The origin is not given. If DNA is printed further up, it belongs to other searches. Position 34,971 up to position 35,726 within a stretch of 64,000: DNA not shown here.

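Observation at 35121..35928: Panacea-domain (DUF4065) gene overlapping a small two-TM protein gene: PanA/PanT-like toxin-antitoxin candidate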

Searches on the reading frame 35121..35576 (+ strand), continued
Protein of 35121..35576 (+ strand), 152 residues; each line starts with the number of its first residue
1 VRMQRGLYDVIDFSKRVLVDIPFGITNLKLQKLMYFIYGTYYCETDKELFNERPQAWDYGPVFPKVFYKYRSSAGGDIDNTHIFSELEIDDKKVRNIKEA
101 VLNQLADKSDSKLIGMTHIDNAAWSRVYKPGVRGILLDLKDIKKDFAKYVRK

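Call 68: get_annotated_region(hit=H72, flank=1200)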
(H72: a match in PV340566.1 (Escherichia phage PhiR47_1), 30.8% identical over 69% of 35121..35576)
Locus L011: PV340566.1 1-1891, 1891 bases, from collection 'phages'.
description: Escherichia phage PhiR47_1, complete genome.
organism: Escherichia phage PhiR47_1 (NCBI taxid 3416488)
taxonomy: Viruses
host: Escherichia coli ECOR13; source: -; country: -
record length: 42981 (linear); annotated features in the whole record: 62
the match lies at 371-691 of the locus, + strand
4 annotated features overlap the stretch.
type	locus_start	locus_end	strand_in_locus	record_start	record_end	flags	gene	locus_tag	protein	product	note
CDS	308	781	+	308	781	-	-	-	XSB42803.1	PanA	PanA antitoxin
CDS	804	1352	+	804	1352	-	-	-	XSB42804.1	PanT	PanT toxin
CDS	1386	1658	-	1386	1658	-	-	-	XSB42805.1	hypothetical protein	FIG00640518: hypothetical protein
CDS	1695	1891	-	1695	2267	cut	-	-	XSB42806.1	exodeoxyribonuclease VIII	Exodeoxyribonuclease VIII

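Call 69: get_annotated_region(hit=H43, flank=1500)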
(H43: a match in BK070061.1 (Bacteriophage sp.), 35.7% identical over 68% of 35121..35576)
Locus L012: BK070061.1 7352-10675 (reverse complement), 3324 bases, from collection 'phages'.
description: TPA_asm: Bacteriophage sp. isolate Hcinaedi2017D_0197 prophage genomic sequence.
organism: Bacteriophage sp. (NCBI taxid 38018)
taxonomy: Viruses
host: Helicobacter cinaedi; source: -; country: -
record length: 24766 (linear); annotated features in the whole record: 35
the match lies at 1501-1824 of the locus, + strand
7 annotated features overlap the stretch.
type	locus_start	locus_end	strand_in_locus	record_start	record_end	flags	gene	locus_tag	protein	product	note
CDS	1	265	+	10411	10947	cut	-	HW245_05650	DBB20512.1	hypothetical protein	Derived by automated computational analysis using gene prediction method: Protein Homology.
CDS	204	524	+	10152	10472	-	-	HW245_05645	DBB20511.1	hypothetical protein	Derived by automated computational analysis using gene prediction method: Protein Homology.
CDS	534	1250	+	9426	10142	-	-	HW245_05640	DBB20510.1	hypothetical protein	Derived by automated computational analysis using gene prediction method: Protein Homology.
CDS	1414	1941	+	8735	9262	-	-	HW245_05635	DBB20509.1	SocA family protein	Derived by automated computational analysis using gene prediction method: Protein Homology.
CDS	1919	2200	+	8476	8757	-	-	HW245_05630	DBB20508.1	hypothetical protein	Derived by automated computational analysis using gene prediction method: Protein Homology.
CDS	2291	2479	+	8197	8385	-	-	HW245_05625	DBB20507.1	hypothetical protein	Derived by automated computational analysis using gene prediction method: Protein Homology.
CDS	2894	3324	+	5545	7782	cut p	-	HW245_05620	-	hypothetical protein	frameshifted; Derived by automated computational analysis using gene prediction method: Protein Homology.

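Call 70: get_annotated_region(hit=H74, flank=1500)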
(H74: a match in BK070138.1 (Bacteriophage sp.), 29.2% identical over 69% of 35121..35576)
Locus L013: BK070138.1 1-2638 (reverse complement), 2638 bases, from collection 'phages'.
description: TPA_asm: Bacteriophage sp. isolate HpullorumUBA1817_2 prophage genomic sequence.
organism: Bacteriophage sp. (NCBI taxid 38018)
taxonomy: Viruses
host: Helicobacter pullorum; source: -; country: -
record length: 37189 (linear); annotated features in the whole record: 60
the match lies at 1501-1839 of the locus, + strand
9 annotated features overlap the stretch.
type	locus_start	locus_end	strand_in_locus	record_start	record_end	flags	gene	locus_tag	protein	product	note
CDS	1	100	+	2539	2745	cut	-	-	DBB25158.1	hypothetical protein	-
CDS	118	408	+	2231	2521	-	-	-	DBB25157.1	hypothetical protein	-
CDS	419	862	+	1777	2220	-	-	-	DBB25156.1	hypothetical protein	-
CDS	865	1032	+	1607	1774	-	-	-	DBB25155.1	hypothetical protein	-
CDS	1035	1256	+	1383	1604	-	-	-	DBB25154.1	hypothetical protein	-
CDS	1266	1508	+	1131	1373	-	-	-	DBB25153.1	hypothetical protein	-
CDS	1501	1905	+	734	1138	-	-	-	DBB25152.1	hypothetical protein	-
CDS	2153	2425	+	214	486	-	-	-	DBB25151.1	hypothetical protein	-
CDS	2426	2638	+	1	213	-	-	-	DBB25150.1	hypothetical protein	-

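Call 82: predict_structure(alignment_id=A6)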
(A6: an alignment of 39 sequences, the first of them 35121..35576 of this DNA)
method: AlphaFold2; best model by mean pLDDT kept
length: 152 residues; sequences in the alignment: 39
mean_pLDDT: 91.7   pTM: 0.89
mean pLDDT of the five models: 91.7, 91.5, 91.5, 91.3, 90.2
residues with pLDDT >= 90: 126; 70-90: 17; 50-70: 5; < 50: 4
segments of 3 or more residues with pLDDT < 50: 1-3
pLDDT, mean of each block of 10 residues (from residue 1): 70 96 89 98 96 96 96 82 90 96 94 94 96 96 91 55
secondary structure, 60 per line:
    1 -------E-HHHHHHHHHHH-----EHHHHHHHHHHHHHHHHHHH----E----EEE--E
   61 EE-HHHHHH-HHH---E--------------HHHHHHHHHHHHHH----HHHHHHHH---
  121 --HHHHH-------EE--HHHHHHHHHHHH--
elements in order: H10-20 H27-45 E55-57 E60-62 H64-69 H92-105 H110-117 H123-127 H139-150
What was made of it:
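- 35121..35579 (+): panA: a stand-alone Panacea-domain (PF13274/DUF4065) protein of 152 aa from GTG 35121, or 150 aa from ATG 35127. Putative antitoxin. AF2 pLDDT 91.7 and pTM 0.89, with seven helices and a beta hairpin (call 82).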

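Call 84: fold_search(model_id=the predicted structure, library=pdb)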
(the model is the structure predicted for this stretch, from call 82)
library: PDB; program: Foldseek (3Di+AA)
matches with E <= 10: 9; with E <= 0.001: 0
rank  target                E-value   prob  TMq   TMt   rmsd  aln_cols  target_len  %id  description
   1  7f3w_C                2.8e+00  0.02  0.18  0.07  16.5       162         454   14  Crystal structure of cytochrome P450DA mutant (N190F/V356L/A486E) heme domain (released 2021-07-28)
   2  3zkp                  2.9e+00  0.01  0.16  0.08  15.8       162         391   14  Structure of a mutant of P450 EryK in complex with erythromycin B. (released 2013-05-01)
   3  3j67                  5.6e+00  0.01  0.14  0.03  16.4       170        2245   12  Structural mechanism of the dynein powerstroke (post-powerstroke state) (released 2014-04-23)
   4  1qiw_A                5.9e+00  0.02  0.20  0.21  12.6       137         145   13  Calmodulin complexed with N-(3,3,-diphenylpropyl)-N'-[1-R-(3,4-bis-butoxyphenyl)-ethyl]-propylenediamine (DPD) (released 2000-03-28)
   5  2pbx_A                7.9e+00  0.01  0.19  0.16  13.8       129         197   12  Vibrio cholerae HapR (released 2007-10-02)
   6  9d3b_B                8.4e+00  0.01  0.15  0.04  21.7        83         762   16  Gly-,Glu-,(S)-DQP-997-74 bound GluN1a-2B-2D NMDAR (released 2025-02-26)
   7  1u4h_A                8.9e+00  0.01  0.12  0.09  13.7        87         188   18  Crystal structure of an oxygen binding H-NOX domain related to soluble guanylate cyclases (oxygen complex) (released 2004-08-31)
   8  9nxo_A                9.5e+00  0.02  0.18  0.18  11.0        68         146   16  Pseudomonas phage Pa223 periplasmic tunnel (pre-ejection, dodecameric assembly) (released 2025-08-06)
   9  5vws                  9.5e+00  0.01  0.19  0.09  15.3       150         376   13  Ligand free structure of Cytochrome P450 TbtJ1 (released 2017-06-07)

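Call 87: find_encoding_contigs(protein=P0006, flank=1500, max_places=2)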
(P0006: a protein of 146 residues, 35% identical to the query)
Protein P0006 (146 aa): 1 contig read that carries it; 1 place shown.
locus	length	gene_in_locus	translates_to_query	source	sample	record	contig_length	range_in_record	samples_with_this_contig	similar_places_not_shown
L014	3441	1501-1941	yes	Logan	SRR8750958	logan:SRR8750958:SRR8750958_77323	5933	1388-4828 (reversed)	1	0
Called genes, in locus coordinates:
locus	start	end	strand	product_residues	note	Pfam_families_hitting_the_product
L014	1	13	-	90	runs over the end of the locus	-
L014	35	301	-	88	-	-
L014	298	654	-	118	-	-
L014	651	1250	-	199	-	-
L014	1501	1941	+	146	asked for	PF13274:SocA_Panacea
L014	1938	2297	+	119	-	-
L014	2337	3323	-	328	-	-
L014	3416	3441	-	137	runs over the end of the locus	PF01381:HTH_3, PF12844:HTH_19 (faint), PF13443:HTH_26 (weak), PF13560:HTH_31 (weak)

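Call 88: find_encoding_contigs(protein=P0008, flank=1500, max_places=2)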
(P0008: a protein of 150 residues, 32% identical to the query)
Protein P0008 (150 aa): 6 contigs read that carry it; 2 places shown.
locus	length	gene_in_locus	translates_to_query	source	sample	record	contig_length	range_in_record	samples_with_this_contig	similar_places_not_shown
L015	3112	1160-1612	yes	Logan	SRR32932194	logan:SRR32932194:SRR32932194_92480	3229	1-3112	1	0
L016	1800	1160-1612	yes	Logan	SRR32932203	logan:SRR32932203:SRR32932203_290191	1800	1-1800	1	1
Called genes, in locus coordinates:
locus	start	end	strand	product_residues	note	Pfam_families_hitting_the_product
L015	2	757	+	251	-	?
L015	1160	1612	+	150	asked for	PF13274:SocA_Panacea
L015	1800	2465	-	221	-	-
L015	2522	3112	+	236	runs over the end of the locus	?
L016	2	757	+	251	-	?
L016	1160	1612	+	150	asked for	PF13274:SocA_Panacea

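Call 95: get_annotated_region(hit=H9, flank=1200)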
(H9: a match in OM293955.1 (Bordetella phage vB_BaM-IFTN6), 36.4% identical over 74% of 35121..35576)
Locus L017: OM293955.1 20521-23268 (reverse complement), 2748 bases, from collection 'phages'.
description: Bordetella phage vB_BaM-IFTN6, complete genome.
organism: Bordetella phage vB_BaM-IFTN6 (NCBI taxid 2928722)
taxonomy: Viruses; Duplodnaviria; Heunggongvirae; Uroviricota; Caudoviricetes
host: Bordetella avium; source: fecal sample, chicken, hobby farm; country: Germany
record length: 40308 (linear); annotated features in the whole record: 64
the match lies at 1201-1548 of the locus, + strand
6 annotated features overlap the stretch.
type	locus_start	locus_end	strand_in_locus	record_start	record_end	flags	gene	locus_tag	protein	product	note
CDS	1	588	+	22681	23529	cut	-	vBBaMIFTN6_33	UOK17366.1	hypothetical protein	-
CDS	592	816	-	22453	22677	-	-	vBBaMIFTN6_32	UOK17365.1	ABC transporter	ABC transporter, substrate-binding protein transporter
CDS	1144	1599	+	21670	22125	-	-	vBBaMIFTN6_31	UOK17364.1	SocA family protein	-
CDS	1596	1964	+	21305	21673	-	-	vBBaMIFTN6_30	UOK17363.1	hypothetical protein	-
CDS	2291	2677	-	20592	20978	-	-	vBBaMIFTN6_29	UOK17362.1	hypothetical protein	-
CDS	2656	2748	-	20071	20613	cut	-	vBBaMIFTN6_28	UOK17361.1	lysozyme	-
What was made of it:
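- The Bordetella phage copy lies near a lysozyme gene (call 95).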

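Call 96: get_annotated_region(hit=H2, flank=1200)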
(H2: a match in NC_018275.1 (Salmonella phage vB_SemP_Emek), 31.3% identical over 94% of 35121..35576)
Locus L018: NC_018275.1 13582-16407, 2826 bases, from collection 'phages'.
description: Salmonella phage vB_SemP_Emek, complete genome.
organism: Salmonella phage vB_SemP_Emek (NCBI taxid 1168548)
taxonomy: Viruses; Duplodnaviria; Heunggongvirae; Uroviricota; Caudoviricetes; Lederbergvirus
host: Salmonella serovar Haardt; source: sewage; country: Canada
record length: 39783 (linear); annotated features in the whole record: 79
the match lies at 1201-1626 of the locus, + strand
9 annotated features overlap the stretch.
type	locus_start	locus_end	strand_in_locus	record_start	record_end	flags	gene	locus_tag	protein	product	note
CDS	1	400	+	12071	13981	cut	-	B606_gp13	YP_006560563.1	DNA transfer protein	similar to N-terminus of YP_516199.1 phage DNA transfer protein [Sodalis phage phiSG1] and C-terminus of YP_063718.1 ...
CDS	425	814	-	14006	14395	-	-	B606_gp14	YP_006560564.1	hypothetical protein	similar to NP_958214.1 gene 38 protein [Enterobacteria phage Sf6]; orf129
CDS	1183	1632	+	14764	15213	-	-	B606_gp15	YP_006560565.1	DUF4065 domain-containing protein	orf149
CDS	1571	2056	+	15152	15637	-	-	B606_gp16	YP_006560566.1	hypothetical protein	orf161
regulatory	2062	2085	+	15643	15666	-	-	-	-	terminator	rho-independent terminator; discovered using MFOLD 3.2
CDS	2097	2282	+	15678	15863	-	-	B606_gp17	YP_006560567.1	hypothetical protein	orf61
CDS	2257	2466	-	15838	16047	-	-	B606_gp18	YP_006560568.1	hypothetical protein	orf69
CDS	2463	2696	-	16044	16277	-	-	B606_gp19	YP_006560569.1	hypothetical protein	orf77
CDS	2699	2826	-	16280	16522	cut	mnt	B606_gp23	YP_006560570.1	partition protein ATPase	similar to N-terminus of NP_059641.1 Mnt [Enterobacteria phage P22]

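Call 97: get_annotated_region(hit=H38, flank=1200)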
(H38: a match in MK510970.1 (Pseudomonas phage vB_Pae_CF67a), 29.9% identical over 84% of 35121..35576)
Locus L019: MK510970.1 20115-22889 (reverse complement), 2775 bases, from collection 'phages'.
description: Pseudomonas phage vB_Pae_CF67a, partial genome.
organism: Pseudomonas phage vB_Pae_CF67a (NCBI taxid 2563585)
taxonomy: Viruses; Duplodnaviria; Heunggongvirae; Uroviricota; Caudoviricetes
host: Pseudomonas aeruginosa; source: lung of cystic fibrosis patients; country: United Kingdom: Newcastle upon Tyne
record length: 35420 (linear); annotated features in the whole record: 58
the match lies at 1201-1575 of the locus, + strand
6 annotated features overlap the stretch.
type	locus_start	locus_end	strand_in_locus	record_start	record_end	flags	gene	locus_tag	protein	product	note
CDS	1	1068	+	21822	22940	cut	-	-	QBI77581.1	putative transposase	-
CDS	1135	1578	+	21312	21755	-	-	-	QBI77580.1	hypothetical protein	prophage ps3 protein 01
CDS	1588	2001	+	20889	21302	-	-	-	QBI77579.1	hypothetical protein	-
CDS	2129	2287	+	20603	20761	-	-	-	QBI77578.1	hypothetical protein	-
CDS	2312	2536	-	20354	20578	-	-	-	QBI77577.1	hypothetical protein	-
CDS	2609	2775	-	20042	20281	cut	-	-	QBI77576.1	hypothetical protein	-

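Call 105: find_related_loci(query=A9, collection=viral_contigs, flank=1500)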
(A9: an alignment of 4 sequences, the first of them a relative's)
Query A9 (122 aa) in viral_contigs; peptide patterns used: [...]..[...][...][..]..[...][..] (x = any residue, [..] = any of these).
65 stretches matched a pattern; 6 encode a relative of the query (tblastn E <= 1e-3); 6 distinct loci.
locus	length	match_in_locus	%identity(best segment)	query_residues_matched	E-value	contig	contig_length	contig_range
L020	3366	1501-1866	100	1-122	3e-81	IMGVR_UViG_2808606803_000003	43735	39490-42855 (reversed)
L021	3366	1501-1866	100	1-122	3e-81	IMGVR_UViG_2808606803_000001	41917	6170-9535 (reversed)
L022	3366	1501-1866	100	1-122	3e-81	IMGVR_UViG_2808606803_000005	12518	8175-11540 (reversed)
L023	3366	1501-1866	100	1-122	3e-81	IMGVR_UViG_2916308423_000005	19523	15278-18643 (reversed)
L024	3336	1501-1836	37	1-104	6e-18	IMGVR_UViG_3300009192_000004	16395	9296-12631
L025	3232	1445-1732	35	16-114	4e-13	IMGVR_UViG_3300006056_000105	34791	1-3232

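Call 107: search_dna_similar(query=L017:1596-1961:+, collection=plasmids, mode=protein, max_evalue=0.001, max_rows=25)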
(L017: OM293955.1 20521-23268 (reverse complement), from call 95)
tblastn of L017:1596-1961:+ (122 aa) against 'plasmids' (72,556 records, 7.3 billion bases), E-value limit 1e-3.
No match.

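Call 108: search_dna_similar(query=L005:2431-2814:+, collection=plasmids, mode=protein, max_evalue=0.001, max_rows=25)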
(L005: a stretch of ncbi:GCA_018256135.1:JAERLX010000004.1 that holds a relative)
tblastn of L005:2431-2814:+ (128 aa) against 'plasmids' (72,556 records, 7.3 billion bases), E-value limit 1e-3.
No match.

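Call 109: search_dna_similar(query=L017:1596-1961:+, collection=phages, mode=protein, max_evalue=0.001, max_rows=25)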
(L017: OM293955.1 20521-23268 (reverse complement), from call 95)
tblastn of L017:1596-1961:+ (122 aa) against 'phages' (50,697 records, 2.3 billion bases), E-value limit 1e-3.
Records with a match: 5; places in all: 5; records where one place covers at least 80% of the query: 5.
Best place of each record, by identity: >=99% 5.
By first word of the organism name: Bordetella 5.
By host as written in the record: Bordetella avium 5.
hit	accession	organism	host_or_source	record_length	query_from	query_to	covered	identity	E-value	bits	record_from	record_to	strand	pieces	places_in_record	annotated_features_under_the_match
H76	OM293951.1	Bordetella phage vB_BaM-IFTN2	Bordetella avium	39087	1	122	100%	100.0%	2e-76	250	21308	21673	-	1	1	hypothetical protein (x2)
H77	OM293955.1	Bordetella phage vB_BaM-IFTN6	Bordetella avium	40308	1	122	100%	100.0%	2e-76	250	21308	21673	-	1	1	hypothetical protein | SocA family protein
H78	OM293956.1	Bordetella phage vB_BaM-IFTN7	Bordetella avium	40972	1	122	100%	100.0%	2e-76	250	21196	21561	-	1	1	hypothetical protein | SocA family protein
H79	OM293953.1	Bordetella phage vB_BaM-IFTN4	Bordetella avium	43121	1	122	100%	100.0%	2e-76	250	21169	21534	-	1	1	hypothetical protein | SocA family protein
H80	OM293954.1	Bordetella phage vB_BaM-IFTN5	Bordetella avium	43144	1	122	100%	100.0%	2e-76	250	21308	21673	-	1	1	hypothetical protein | SocA family protein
